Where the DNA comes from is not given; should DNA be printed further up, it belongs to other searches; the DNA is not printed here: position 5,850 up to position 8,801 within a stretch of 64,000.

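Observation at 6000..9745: Two-gene module: CydA-like membrane protein plus a CydA-like/multihaem cytochrome c fusion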

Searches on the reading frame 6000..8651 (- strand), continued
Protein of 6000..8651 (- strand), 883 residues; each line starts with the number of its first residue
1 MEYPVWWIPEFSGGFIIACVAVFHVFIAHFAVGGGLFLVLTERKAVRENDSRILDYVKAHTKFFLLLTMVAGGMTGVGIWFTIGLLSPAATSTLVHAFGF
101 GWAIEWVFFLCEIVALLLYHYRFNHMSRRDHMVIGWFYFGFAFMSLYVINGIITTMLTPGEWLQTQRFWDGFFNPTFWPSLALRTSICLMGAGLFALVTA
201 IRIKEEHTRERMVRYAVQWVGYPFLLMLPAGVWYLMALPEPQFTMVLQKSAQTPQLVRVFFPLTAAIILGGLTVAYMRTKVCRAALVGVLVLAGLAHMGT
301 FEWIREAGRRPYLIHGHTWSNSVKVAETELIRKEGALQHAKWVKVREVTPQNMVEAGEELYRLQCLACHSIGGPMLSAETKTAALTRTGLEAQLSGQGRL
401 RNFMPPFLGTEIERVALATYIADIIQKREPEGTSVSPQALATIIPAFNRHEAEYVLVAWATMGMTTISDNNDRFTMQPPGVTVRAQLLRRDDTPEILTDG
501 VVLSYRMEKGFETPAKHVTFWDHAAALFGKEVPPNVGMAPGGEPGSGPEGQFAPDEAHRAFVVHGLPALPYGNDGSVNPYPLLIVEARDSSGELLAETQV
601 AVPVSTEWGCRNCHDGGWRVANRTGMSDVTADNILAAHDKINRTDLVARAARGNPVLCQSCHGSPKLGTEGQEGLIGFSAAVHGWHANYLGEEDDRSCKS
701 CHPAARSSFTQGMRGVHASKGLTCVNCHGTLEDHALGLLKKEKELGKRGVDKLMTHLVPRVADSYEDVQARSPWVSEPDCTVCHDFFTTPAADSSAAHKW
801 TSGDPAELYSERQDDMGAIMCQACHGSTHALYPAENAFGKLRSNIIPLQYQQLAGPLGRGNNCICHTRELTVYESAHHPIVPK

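Call 27: find_related_loci(query=A2, collection=genome_contigs, flank=7000)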
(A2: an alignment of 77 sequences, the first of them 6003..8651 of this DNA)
Query A2 (883 aa) in genome_contigs; peptide patterns used: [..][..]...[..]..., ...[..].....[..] (x = any residue, [..] = any of these).
600 stretches matched a pattern (row limit reached: there are more); 572 encode a relative of the query (tblastn E <= 1e-3); the best 80 are kept; 80 distinct loci.
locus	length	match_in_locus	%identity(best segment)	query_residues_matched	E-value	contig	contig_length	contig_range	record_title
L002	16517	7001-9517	52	1-880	0e+0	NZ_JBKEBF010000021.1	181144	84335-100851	MAG: Oleidesulfovibrio sp. isolate VLC_079 k251_2176669, whole genome shotgun sequence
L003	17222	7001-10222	49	1-878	0e+0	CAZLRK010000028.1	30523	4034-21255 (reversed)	MAG TPA_asm: uncultured Desulfobacterales bacterium isolate SRP077602_co2_250 genome assembly, contig: NODE_2247_length_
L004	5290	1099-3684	49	1-867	0e+0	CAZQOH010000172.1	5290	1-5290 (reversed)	MAG TPA_asm: uncultured Desulfobacterales bacterium isolate SRP200020_co1_95 genome assembly, contig: NODE_20797_length_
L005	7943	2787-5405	49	1-879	0e+0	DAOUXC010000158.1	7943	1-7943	MAG TPA_asm: Desulfobacteraceae bacterium isolate CSMAG_891 CSMAG_891_k141_60831_length_7943_cov_32.0000, whole genome s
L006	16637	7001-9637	49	1-880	0e+0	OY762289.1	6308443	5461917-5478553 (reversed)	MAG: Desulfovibrionaceae bacterium isolate 1e2121d5-5174-4668-bae3-9852897706ae genome assembly, chromosome: 1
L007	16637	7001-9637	49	1-880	0e+0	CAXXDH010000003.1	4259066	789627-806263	MAG: Desulfovibrionaceae bacterium isolate 908e55cc-3562-4718-80e3-675b26bf5ef5 genome assembly, contig: contig_3, whole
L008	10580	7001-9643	49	1-883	0e+0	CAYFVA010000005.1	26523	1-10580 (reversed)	MAG TPA_asm: uncultured Desulfobacterales bacterium isolate ERP107533_co1_120 genome assembly, contig: NODE_1009_length_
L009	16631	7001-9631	49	1-879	0e+0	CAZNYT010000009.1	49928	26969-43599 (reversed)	MAG TPA_asm: uncultured Desulfovibrionales bacterium isolate binchicken_co32_395 genome assembly, contig: NODE_683_lengt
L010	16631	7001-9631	50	1-881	0e+0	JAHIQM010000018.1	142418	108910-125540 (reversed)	MAG: Proteobacteria bacterium isolate KR46_M_MetaG.mb.10 KR46_M_MetaG.mb.10_k141_31426, whole genome shotgun sequence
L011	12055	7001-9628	48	1-881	0e+0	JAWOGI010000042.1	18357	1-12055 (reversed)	MAG: Desulfobacteraceae bacterium isolate BLK6-3.bin.268 k191_1121192, whole genome shotgun sequence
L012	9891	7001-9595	48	1-879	0e+0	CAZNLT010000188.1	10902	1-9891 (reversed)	MAG TPA_asm: uncultured Desulfobacterales bacterium isolate binchicken_co8_349 genome assembly, contig: NODE_11512_lengt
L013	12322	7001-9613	49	1-878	0e+0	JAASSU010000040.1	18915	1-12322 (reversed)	MAG: Bacteroidetes bacterium isolate KhS_metabat.24 KhS_C947, whole genome shotgun sequence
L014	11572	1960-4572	46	1-879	0e+0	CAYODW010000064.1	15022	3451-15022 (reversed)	MAG TPA_asm: uncultured Desulfonema sp. isolate SRP319275_co4_266 genome assembly, contig: NODE_2292_length_15022_cov_18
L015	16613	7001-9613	49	1-879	0e+0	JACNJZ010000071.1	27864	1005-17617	MAG: Candidatus Desulfobia pelagia NIOZ-UU_NODE_1936_length_27864_cov_9.02237, whole genome shotgun sequence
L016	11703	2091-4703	46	1-879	0e+0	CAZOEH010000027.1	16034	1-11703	MAG TPA_asm: uncultured Desulfonema sp. isolate SRP062349_co5_33 genome assembly, contig: NODE_1258_length_16034_cov_8.6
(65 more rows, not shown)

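Call 44: predict_structure(alignment_id=A2)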
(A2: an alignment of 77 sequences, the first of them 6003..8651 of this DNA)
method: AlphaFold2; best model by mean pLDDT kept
length: 883 residues; sequences in the alignment: 77
mean_pLDDT: 90.0   pTM: 0.86
mean pLDDT of the five models: 90.0, 89.4, 88.4, 87.5, 86.6
residues with pLDDT >= 90: 559; 70-90: 301; 50-70: 21; < 50: 2
segments of 3 or more residues with pLDDT < 50: none
pLDDT, mean of each block of 10 residues (from residue 1): 66 80 86 92 94 93 87 85 82 89 93 94 92 95 94 92 93 94 92 90 91 92 89 91 83 83 87 85 89 86 85 91 92 93 91 96 89 87 92 93 90 96 89 74 92 95 90 93 96 92 97 94 92 93 93 95 96 93 97 96 93 90 90 93 92 92 89 94 96 86 88 90 92 96 95 95 94 89 81 88 89 88 92 91 95 89 83 66 48
secondary structure, 60 per line:
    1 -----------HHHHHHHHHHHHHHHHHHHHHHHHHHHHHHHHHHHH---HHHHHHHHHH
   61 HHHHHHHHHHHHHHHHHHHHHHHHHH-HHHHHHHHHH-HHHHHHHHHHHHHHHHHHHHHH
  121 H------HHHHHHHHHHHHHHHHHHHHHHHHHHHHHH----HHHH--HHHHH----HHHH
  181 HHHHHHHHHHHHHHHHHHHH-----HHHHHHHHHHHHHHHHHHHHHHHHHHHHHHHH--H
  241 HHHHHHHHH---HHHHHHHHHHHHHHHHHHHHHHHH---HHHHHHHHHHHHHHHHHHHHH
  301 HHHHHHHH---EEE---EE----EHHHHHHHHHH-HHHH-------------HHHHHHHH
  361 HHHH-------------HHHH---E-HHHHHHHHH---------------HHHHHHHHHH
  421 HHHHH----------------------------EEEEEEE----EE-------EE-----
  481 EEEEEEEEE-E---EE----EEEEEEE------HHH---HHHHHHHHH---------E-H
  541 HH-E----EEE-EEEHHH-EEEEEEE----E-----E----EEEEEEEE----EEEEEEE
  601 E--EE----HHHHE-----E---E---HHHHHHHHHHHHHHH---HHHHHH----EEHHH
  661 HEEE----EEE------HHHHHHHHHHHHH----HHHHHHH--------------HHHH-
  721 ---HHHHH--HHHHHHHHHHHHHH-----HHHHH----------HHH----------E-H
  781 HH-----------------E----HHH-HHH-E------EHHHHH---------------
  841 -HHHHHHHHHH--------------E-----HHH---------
elements in order (helices of 4 or more, strands of 3 or more residues): H12-47 H51-86 H88-97 H99-121 H128-157 H162-165 H168-172 H177-200 H206-237 H240-249 H253-276 H280-308 E312-314 H325-334 H336-339 H353-364 H378-381 H387-395 H411-425 E454-460 E481-489 E501-507 H520-528 E549-551 E553-555 E560-566 E582-589 E594-601 H610-613 H628-642 H646-651 H658-661 E662-664 E669-671 H678-690 H695-701 H716-719 H724-728 H731-744 H750-754 H821-825 H842-851

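Call 46: fold_search(model_id=the predicted structure, library=pdb)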
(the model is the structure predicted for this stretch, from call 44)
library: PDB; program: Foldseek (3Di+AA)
matches with E <= 10: 767; with E <= 0.001: 15
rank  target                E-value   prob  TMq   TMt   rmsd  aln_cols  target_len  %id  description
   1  9r2g_A                2.3e-08  1.00  0.31  0.68   4.1       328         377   15  Cytochrome bd II oxidase qOR-2 type from Mycobacterium smegmatis (released 2026-03-04)
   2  8b4o_A                1.3e-07  1.00  0.30  0.57   5.0       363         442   16  Cryo-EM structure of cytochrome bd oxidase from C. glutamicum (released 2022-12-28)
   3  9fka_A                2.4e-07  1.00  0.28  0.52   5.4       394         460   15  Cryo-EM structure of the reduced cytochrome bd oxidase from M. tuberculosis (released 2025-02-12)
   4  7d5i_A                3.1e-07  1.00  0.31  0.59   4.4       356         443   15  Structure of Mycobacterium smegmatis bd complex in the apo-form. (released 2021-06-23)
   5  7nkz_A                3.7e-07  1.00  0.30  0.54   5.7       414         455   14  Cryo-EM structure of the cytochrome bd oxidase from M. tuberculosis at 2.5 A resolution (released 2021-09-22)
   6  5doq_A                5.5e-07  1.00  0.31  0.60   5.3       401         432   15  The structure of bd oxidase from Geobacillus thermodenitrificans (released 2016-05-04)
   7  7oy2_C                6.3e-07  1.00  0.28  0.51  15.4       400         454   14  High resolution structure of cytochrome bd-II oxidase from E. coli (released 2021-12-15)
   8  6rko_A                7.5e-07  1.00  0.29  0.54   6.6       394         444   15  Cryo-EM structure of the E. coli cytochrome bd-I oxidase at 2.68 A resolution (released 2019-10-16)
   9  6rx4_A                7.9e-07  1.00  0.29  0.53   5.5       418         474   13  THE STRUCTURE OF BD OXIDASE FROM ESCHERICHIA COLI (released 2019-11-20)
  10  7ose_A                7.8e-06  1.00  0.26  0.45  15.0       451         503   13  cytochrome bd-II type oxidase with bound aurachin D (released 2021-11-17)
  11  9r2g_D                2.2e-05  1.00  0.27  0.66   4.4       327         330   13  Cytochrome bd II oxidase qOR-2 type from Mycobacterium smegmatis (released 2026-03-04)
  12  8b4o_B                1.9e-04  1.00  0.24  0.58   5.1       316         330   12  Cryo-EM structure of cytochrome bd oxidase from C. glutamicum (released 2022-12-28)
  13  7ose_B                2.3e-04  1.00  0.25  0.52   6.6       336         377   14  cytochrome bd-II type oxidase with bound aurachin D (released 2021-11-17)
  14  7oy2_B                2.3e-04  1.00  0.24  0.50   6.1       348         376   13  High resolution structure of cytochrome bd-II oxidase from E. coli (released 2021-12-15)
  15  6rx4_B                7.9e-04  1.00  0.24  0.51   6.4       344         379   11  THE STRUCTURE OF BD OXIDASE FROM ESCHERICHIA COLI (released 2019-11-20)
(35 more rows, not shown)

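Call 50: search_solved_structures(query=A2, max_evalue=1, show_alignments=5)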
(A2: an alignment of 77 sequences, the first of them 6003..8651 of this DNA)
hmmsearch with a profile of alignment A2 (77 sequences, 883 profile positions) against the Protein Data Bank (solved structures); distinct sequences matched with E-value up to 1: 60.
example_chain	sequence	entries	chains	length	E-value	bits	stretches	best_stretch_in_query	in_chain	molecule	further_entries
5doq_A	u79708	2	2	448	7.6e-07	30.6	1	22-201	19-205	Bd-type quinol oxidase subunit I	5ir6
2v08_A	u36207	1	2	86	8.4e-05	23.9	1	353-425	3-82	CYTOCHROME C6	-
3ph2_B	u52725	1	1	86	0.00022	22.5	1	353-425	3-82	Cytochrome c6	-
6tr1_C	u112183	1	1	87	0.0003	22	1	354-424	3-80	Cytochrome c6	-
1c6s_A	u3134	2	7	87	0.0004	21.6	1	354-424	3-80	CYTOCHROME C6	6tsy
6tr1_E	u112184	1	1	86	0.00042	21.6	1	354-424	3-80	Cytochrome c6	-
6tr1_A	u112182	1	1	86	0.00043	21.5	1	354-424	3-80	Cytochrome c6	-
7q21_C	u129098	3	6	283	0.0061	17.7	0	352-376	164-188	Cytochrome bc1 complex cytochrome c subunit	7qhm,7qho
4gyd_A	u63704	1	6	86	0.0064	17.6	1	356-422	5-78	Cytochrome c6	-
7y5e_GN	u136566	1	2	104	0.0069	17.5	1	353-423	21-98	Cytochrome c6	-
6xkx_p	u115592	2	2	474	0.0069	17.5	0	349-374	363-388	Cbb3-type cytochrome c oxidase subunit CcoP,Cytochrome c-type cyt cy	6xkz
7y7a_G7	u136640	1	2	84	0.0075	17.4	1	354-423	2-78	Cytochrome c6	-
9wcx_U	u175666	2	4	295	0.0098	17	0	350-375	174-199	Cytochrome bc1 complex cytochrome c subunit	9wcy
8snh_G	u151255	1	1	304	0.011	16.8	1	351-375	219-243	Cbb3-type cytochrome c oxidase subunit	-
8hcr_C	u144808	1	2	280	0.014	16.5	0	351-377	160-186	Cytochrome bc1 complex cytochrome c subunit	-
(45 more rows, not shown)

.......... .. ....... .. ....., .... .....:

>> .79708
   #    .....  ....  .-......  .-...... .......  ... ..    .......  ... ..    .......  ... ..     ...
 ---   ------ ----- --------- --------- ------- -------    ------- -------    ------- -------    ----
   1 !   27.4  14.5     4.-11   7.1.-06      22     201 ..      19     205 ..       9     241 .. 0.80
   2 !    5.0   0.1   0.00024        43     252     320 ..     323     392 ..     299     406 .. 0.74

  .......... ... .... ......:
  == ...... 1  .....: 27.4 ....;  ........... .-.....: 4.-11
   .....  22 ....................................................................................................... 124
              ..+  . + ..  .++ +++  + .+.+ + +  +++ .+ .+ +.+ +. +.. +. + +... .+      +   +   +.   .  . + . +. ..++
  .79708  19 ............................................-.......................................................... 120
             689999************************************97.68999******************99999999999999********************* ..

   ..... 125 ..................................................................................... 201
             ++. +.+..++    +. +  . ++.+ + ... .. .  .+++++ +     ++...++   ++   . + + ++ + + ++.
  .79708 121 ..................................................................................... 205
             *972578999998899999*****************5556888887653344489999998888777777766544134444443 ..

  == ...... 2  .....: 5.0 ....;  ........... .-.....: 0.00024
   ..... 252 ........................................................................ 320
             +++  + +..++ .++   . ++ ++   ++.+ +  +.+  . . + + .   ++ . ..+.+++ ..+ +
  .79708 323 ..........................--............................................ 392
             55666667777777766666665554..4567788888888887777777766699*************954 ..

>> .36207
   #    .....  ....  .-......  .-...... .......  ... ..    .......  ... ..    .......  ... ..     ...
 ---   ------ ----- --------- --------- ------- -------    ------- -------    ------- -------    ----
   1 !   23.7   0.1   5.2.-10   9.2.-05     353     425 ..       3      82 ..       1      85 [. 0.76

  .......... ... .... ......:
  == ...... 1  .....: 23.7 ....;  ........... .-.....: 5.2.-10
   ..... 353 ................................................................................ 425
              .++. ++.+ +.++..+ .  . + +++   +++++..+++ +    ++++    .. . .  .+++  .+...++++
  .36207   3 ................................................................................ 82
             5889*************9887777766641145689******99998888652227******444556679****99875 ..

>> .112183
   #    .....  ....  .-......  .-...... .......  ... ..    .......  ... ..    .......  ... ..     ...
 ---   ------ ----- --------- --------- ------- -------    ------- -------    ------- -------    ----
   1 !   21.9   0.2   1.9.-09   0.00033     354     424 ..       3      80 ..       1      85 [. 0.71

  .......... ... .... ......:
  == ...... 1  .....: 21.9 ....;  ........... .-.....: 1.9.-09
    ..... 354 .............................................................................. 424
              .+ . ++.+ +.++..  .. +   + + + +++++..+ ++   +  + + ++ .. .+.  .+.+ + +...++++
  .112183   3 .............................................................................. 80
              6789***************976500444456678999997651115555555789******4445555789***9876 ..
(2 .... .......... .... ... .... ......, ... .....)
